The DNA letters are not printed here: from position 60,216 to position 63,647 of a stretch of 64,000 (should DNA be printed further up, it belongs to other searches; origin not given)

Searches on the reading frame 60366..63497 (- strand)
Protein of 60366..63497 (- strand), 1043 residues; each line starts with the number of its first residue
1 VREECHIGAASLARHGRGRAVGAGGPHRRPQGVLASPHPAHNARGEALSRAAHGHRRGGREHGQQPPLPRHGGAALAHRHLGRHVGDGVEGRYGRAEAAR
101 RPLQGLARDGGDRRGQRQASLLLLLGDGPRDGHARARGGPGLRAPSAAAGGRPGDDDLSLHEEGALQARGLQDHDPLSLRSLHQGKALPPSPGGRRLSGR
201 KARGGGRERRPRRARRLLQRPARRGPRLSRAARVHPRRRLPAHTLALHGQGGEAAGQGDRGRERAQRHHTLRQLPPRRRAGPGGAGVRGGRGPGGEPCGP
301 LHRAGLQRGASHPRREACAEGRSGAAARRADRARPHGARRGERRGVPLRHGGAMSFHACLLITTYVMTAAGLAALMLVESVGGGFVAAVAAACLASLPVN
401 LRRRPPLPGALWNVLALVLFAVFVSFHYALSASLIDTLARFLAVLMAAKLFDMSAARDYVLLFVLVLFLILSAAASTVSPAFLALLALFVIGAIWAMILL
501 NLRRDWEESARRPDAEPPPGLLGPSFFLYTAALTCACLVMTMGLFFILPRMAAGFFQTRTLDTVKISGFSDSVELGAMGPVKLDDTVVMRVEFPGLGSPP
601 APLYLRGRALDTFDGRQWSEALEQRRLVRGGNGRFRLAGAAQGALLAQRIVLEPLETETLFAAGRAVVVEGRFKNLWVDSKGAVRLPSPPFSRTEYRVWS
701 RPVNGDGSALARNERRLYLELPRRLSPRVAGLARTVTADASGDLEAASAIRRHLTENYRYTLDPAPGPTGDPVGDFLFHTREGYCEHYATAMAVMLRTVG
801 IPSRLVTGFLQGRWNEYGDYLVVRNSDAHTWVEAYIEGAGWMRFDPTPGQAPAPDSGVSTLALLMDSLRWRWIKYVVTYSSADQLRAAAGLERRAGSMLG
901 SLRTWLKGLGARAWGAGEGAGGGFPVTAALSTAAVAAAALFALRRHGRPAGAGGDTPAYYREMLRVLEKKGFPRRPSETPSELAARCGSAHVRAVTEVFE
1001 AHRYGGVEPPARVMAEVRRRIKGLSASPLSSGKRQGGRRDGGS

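Call 58: search_protein_families(library=pfam, proteins=[window:60366-63497:-], max_evalue=0.0001)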
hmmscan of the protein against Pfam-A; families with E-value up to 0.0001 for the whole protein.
window:60366-63497:- (1043 aa): 3 families
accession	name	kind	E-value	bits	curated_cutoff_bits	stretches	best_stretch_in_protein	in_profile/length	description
PF11992.13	TgpA_N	-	1.2e-49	169.6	30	1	366-703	2-329/333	TgpA N-terminal domain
PF01841.26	Transglut_core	-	4.2e-29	101.4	23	1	732-846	3-108/108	Transglutaminase-like superfamily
PF13559.11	DUF4129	-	8.9e-14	51.8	24.8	1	960-1020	2-67/69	Domain of unknown function (DUF4129)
